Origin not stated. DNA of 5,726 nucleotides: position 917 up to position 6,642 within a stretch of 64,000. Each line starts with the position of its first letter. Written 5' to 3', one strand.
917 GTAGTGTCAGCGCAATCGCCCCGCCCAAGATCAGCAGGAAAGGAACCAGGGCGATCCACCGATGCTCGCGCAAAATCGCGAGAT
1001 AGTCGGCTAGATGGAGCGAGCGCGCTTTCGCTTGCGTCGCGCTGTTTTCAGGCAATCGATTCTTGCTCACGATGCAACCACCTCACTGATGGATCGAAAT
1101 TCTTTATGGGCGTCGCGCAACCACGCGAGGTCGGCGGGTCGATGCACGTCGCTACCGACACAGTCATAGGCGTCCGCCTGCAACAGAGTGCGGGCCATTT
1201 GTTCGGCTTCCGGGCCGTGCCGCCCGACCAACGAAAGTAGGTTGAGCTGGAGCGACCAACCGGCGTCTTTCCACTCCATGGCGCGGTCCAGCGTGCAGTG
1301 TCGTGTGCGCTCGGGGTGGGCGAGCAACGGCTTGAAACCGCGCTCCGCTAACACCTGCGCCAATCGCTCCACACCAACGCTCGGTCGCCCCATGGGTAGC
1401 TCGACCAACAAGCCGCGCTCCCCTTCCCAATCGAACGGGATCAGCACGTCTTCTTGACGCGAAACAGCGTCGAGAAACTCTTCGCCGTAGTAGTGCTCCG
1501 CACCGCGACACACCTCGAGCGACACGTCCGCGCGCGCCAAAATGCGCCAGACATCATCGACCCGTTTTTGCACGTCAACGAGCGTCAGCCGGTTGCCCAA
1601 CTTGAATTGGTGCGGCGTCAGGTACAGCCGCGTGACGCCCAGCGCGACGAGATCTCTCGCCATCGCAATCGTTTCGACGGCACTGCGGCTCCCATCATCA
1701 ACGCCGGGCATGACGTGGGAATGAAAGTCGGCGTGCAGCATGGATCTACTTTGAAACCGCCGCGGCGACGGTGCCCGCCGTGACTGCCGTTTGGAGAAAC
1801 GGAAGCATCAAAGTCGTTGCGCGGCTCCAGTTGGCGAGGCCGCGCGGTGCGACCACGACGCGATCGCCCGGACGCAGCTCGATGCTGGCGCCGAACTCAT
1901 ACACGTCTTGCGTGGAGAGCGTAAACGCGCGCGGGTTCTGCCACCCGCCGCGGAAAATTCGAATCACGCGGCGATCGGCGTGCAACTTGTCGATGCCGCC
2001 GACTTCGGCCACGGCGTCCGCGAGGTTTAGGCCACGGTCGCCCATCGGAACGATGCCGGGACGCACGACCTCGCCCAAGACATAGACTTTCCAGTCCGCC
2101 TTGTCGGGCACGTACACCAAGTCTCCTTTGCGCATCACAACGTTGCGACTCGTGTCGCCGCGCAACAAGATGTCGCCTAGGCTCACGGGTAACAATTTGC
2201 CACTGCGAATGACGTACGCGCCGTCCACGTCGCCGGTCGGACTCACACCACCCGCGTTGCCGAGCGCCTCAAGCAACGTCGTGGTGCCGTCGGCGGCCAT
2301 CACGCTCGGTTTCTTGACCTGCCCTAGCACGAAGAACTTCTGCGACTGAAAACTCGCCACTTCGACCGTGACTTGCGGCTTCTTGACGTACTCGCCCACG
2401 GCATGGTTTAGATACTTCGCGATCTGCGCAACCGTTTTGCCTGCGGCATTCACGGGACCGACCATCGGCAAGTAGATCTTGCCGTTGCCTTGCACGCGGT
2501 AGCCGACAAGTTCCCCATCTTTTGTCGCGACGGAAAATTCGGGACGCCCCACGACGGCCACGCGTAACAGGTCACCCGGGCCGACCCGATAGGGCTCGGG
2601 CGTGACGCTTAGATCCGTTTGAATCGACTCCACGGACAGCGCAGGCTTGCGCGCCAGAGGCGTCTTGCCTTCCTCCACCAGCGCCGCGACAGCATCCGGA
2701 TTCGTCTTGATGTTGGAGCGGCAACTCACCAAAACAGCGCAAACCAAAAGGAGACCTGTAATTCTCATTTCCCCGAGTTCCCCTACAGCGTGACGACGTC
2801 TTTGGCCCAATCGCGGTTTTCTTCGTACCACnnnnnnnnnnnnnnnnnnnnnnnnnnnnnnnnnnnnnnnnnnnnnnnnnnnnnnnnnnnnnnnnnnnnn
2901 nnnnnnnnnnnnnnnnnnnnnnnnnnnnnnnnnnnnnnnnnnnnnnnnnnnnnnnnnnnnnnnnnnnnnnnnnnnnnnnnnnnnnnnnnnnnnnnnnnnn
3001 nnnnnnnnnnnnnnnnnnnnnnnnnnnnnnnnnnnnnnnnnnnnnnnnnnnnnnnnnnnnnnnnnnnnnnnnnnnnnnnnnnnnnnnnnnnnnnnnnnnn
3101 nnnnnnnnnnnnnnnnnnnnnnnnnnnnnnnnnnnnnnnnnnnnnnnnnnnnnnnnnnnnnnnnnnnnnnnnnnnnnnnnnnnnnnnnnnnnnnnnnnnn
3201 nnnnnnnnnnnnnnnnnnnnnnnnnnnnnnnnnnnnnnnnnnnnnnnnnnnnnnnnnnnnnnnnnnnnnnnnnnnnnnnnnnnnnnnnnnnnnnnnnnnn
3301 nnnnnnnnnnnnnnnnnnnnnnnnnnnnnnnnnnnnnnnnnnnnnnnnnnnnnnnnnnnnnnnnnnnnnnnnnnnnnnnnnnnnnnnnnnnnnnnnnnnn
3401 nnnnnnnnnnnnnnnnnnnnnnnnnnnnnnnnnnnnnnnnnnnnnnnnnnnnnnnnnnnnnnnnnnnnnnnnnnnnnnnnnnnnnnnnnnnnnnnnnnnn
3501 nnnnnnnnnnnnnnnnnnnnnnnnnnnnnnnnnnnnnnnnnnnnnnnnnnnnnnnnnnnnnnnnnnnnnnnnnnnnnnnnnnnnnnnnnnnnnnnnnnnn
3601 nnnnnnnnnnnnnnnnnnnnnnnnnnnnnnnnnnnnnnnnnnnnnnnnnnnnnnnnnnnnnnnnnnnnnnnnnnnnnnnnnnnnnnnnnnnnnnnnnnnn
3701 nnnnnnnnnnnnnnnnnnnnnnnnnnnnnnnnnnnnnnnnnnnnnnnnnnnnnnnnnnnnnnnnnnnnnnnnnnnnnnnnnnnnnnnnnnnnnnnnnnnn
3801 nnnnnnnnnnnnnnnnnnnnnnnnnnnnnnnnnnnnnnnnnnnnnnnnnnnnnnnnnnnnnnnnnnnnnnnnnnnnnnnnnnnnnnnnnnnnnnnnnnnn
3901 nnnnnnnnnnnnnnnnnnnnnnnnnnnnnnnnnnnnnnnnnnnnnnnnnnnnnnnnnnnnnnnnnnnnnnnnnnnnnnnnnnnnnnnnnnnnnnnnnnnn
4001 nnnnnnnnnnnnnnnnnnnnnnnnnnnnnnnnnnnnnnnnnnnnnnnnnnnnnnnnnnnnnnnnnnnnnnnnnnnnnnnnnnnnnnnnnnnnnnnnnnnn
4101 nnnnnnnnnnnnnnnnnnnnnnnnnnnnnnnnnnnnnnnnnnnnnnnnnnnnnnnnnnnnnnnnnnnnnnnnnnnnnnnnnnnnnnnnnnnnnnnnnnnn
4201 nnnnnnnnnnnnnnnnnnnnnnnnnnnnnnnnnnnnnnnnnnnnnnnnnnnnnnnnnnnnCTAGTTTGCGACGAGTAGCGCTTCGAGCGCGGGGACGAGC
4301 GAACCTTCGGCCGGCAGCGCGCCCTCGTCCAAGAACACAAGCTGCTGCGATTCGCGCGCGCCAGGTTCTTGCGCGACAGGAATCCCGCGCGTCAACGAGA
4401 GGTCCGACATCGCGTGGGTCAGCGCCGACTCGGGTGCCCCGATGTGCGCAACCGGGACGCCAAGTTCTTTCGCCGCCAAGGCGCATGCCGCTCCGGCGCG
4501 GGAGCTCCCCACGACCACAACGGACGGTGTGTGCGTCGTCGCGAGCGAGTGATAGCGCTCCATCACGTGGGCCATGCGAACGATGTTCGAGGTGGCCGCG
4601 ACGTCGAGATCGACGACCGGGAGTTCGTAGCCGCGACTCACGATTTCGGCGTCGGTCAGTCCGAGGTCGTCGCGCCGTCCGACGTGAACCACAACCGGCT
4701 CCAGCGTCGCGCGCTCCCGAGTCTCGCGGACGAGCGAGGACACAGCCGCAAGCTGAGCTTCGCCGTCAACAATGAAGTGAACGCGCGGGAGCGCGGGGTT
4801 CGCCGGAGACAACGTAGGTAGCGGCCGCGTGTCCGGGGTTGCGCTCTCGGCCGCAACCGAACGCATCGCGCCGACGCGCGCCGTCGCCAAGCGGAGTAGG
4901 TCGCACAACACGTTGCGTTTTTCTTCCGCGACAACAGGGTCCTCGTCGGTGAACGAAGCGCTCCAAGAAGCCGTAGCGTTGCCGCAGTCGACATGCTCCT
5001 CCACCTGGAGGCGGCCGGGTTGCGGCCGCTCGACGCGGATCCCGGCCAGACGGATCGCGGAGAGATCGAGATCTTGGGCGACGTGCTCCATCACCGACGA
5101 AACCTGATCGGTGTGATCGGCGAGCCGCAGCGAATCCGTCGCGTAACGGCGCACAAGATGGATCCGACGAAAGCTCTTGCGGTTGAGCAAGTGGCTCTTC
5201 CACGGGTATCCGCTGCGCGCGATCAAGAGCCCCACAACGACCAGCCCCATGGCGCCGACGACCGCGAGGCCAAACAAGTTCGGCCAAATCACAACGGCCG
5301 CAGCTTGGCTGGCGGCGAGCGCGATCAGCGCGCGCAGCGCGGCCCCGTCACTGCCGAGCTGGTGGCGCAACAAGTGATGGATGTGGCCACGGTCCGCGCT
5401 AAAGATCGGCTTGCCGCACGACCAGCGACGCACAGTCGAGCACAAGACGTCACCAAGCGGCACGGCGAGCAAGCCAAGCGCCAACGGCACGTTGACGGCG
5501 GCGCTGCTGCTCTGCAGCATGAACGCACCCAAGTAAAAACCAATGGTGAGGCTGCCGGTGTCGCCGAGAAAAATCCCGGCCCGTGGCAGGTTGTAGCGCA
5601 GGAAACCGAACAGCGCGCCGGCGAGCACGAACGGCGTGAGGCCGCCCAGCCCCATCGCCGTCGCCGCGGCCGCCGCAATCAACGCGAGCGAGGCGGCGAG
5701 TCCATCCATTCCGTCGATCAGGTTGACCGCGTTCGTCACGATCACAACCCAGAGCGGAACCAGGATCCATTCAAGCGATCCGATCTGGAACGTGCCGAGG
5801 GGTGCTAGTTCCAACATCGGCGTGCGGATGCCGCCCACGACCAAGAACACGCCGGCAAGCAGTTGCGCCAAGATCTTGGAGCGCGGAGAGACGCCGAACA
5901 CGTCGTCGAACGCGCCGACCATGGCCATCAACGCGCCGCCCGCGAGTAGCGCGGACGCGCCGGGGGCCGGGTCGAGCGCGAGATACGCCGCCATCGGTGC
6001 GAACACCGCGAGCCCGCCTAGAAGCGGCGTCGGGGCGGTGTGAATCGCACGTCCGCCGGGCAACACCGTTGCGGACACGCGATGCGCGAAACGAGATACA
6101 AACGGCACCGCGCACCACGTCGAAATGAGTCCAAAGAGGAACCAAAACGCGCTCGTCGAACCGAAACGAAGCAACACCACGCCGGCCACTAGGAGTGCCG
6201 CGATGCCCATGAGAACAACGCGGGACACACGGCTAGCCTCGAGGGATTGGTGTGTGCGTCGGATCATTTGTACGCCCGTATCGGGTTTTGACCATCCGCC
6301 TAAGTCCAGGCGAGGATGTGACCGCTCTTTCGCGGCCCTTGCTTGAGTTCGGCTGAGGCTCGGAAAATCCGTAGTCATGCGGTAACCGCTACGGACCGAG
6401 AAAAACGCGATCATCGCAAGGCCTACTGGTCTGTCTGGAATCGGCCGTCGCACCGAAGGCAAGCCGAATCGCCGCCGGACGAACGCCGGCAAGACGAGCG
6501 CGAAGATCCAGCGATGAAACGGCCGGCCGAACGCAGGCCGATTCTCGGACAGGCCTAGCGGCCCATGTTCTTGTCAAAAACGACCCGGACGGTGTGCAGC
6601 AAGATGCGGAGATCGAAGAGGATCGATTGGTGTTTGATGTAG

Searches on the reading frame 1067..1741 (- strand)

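Call 61: search_protein_families(library=pfam, proteins=[window:1067-1741:-], max_evalue=0.0001)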
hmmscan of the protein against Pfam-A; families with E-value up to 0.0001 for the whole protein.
window:1067-1741:- (224 aa): 1 family
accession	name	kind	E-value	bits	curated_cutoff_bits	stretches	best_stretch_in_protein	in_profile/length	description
PF19567.5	CpsB_CapC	-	1.1e-30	107.3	27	1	4-201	2-197/234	Capsular polysaccharide synthesis, CpsB/CapC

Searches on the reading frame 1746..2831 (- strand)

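Call 61: search_protein_families(library=pfam, proteins=[window:1746-2831:-], max_evalue=0.0001)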
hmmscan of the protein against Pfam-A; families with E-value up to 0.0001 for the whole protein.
window:1746-2831:- (361 aa): 3 families
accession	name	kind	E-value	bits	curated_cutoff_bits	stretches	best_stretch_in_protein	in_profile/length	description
PF22461.2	SLBB_2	-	1e-28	99.7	27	2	164-241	1-79/79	SLBB domain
PF02563.21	Poly_export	-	9.9e-24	83.8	28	1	77-158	3-76/77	Polysaccharide biosynthesis/export protein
PF10531.15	SLBB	-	1.3e-15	57.4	27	2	165-212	1-50/55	SLBB domain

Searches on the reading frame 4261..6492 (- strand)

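Call 61: search_protein_families(library=pfam, proteins=[window:4261-6492:-], max_evalue=0.0001)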
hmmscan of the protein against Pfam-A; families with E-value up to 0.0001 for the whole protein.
window:4261-6492:- (743 aa): 2 families
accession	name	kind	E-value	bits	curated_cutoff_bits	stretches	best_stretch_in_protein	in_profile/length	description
PF00953.26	Glycos_transf_4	-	4.7e-31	108.4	27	1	181-328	3-159/160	Glycosyl transferase family 4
PF02350.25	Epimerase_2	-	7.7e-05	22.1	30.6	0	590-686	2-99/347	UDP-N-acetylglucosamine 2-epimerase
